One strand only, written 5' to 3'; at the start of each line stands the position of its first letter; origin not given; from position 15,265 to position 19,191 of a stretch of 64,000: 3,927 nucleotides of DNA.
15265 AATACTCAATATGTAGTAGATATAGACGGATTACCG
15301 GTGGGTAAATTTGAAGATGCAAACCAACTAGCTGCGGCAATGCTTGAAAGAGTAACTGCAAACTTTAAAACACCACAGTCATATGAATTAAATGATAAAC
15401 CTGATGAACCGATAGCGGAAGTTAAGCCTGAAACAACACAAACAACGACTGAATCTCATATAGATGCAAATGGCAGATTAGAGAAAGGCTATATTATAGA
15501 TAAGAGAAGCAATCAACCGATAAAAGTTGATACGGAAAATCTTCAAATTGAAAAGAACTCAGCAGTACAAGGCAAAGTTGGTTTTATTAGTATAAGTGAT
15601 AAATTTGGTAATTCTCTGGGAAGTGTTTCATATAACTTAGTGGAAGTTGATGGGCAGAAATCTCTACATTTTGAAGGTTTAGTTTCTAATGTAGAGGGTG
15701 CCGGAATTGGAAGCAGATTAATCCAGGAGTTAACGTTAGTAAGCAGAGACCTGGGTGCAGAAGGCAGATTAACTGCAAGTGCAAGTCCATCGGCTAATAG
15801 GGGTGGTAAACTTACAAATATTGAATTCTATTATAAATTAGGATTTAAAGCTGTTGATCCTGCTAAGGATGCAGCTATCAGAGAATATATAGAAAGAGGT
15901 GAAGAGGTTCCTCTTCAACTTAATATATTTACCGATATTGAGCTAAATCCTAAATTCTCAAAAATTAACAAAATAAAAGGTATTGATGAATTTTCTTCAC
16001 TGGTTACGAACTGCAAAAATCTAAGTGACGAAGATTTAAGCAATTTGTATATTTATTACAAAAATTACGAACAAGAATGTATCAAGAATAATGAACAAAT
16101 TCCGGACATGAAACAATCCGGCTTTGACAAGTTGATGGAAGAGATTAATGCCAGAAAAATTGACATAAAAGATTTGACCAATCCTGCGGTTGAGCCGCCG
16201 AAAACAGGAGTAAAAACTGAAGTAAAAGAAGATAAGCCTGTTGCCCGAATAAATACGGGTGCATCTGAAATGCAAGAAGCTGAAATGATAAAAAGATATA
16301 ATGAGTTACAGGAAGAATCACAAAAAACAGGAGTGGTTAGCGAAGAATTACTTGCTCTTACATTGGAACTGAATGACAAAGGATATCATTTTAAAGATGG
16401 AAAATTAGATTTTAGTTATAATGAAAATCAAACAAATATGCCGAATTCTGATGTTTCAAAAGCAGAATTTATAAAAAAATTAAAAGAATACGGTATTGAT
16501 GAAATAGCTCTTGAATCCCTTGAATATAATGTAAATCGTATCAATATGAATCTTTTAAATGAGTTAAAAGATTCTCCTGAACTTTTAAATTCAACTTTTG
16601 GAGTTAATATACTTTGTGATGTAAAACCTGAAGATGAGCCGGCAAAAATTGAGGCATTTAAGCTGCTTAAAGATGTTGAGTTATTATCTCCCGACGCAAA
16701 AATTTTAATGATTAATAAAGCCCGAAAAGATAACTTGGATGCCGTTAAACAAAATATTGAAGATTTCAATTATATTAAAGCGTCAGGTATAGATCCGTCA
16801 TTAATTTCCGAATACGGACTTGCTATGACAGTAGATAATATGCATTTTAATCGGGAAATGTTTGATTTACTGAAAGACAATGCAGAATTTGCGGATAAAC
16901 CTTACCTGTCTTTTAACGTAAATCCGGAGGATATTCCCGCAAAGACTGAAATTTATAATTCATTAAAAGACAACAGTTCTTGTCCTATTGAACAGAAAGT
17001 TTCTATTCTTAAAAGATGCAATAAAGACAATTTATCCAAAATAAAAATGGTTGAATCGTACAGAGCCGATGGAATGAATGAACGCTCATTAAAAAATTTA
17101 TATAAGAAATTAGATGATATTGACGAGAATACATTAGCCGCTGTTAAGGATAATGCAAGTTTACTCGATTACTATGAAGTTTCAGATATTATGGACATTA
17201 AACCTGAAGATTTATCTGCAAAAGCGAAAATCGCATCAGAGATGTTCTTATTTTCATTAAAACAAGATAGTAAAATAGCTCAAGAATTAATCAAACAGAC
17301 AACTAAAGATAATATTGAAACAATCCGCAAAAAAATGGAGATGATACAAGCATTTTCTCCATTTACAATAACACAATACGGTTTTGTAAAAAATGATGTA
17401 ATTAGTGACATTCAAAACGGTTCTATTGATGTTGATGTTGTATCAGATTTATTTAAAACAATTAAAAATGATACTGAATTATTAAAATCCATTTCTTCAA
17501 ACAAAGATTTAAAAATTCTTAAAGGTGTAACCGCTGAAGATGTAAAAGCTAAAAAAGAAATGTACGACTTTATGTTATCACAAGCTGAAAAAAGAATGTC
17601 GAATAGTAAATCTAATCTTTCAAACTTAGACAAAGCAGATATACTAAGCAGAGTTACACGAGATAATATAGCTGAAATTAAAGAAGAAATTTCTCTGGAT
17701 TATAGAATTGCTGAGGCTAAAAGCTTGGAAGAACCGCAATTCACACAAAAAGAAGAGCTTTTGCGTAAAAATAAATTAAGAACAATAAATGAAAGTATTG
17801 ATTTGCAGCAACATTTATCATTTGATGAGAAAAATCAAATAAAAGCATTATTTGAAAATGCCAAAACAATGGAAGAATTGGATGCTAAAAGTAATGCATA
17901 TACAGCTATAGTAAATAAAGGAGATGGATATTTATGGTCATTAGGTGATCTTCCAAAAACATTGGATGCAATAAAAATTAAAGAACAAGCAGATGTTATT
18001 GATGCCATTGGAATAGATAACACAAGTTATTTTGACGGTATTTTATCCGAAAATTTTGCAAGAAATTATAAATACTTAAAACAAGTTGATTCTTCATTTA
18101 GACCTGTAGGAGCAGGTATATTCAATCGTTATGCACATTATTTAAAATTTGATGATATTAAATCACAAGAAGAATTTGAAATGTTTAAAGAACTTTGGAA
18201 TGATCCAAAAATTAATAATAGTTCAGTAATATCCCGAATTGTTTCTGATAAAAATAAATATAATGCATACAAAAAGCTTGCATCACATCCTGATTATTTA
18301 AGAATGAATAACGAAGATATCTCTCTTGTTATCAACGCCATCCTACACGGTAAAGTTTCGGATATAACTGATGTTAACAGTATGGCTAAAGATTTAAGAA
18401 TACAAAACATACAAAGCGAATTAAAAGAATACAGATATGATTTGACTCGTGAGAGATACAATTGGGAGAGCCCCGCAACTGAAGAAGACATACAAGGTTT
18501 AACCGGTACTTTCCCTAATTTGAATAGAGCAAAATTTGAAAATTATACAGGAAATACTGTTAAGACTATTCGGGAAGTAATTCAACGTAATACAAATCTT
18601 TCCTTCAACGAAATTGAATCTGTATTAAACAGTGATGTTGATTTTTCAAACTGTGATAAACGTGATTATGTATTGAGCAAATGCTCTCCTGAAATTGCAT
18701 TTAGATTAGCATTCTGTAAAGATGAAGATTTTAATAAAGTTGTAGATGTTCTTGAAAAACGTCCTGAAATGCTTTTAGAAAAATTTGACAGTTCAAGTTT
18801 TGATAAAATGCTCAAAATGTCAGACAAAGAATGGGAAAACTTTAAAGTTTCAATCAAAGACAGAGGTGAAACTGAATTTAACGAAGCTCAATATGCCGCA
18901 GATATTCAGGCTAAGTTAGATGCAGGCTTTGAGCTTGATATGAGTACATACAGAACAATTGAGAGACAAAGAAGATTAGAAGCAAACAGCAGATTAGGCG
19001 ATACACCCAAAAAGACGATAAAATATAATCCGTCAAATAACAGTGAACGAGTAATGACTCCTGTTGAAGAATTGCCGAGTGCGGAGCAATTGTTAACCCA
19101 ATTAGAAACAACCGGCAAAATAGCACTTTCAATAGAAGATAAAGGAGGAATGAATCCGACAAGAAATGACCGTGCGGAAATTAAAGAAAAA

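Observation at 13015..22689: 3224-aa giant protein with an unprecedented-looking domain chain and no signal peptide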

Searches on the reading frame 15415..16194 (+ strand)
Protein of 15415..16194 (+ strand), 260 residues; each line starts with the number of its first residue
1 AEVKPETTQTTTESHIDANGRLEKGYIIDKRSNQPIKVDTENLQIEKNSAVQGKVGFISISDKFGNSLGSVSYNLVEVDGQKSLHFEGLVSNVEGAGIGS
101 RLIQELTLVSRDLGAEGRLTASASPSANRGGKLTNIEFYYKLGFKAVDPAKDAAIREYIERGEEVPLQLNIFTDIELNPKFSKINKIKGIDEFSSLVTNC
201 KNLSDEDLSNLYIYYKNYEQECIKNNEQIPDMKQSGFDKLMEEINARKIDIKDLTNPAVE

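Call 48: search_solved_structures(query=window:15415-16194:+, max_evalue=10, show_alignments=2)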
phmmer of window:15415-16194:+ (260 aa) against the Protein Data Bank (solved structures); distinct sequences matched with E-value up to 10: 4.
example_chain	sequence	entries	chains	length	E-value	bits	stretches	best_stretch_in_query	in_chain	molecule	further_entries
9isa_A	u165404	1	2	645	0.12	15.5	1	54-132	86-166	Amylosucrase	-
3ucq_A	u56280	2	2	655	0.12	15.5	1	54-132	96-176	Amylosucrase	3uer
9xzq_B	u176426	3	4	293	0.97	12.5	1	149-188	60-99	tRNA (guanine(9)-N1)-methyltransferase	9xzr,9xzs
6gnn_C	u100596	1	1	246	1.2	12.2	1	55-133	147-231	Exoenzyme T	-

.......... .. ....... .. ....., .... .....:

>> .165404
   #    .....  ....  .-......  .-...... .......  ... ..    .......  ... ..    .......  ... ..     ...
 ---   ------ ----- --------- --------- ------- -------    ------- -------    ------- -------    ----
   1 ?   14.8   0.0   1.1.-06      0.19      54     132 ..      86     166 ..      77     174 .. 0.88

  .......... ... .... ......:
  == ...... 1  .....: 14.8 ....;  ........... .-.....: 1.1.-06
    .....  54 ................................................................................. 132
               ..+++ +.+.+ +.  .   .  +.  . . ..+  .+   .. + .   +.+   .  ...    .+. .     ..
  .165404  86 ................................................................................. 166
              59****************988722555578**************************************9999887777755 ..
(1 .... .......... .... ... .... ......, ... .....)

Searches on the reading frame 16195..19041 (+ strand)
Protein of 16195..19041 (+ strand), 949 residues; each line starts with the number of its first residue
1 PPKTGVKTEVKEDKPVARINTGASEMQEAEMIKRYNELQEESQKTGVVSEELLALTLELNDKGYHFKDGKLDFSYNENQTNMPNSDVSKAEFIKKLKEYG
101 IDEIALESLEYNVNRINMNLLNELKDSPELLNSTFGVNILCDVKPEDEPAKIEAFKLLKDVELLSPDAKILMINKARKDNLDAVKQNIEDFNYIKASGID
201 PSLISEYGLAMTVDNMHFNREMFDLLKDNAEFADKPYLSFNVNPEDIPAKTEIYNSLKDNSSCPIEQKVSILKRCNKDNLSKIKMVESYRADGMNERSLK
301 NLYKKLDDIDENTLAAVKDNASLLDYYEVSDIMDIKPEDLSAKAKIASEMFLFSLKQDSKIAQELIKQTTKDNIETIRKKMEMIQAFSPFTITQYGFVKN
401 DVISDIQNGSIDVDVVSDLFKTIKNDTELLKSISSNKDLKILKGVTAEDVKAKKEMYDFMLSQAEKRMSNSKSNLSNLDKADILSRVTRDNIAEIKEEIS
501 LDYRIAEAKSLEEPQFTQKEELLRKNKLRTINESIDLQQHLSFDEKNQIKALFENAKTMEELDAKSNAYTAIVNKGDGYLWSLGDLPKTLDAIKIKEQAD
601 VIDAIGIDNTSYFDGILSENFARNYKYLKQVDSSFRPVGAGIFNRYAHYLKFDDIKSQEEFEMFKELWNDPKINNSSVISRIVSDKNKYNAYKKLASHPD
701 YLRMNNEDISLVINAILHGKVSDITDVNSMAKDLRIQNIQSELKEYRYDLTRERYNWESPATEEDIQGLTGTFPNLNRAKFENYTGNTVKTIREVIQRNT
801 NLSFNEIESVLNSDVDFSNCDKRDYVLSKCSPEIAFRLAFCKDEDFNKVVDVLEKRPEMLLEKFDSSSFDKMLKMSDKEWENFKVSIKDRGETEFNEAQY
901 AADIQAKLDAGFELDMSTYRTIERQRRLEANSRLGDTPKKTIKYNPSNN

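Call 49: search_solved_structures(query=window:16195-19041:+, max_evalue=10)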
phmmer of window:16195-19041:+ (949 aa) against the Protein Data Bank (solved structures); distinct sequences matched with E-value up to 10: 0.
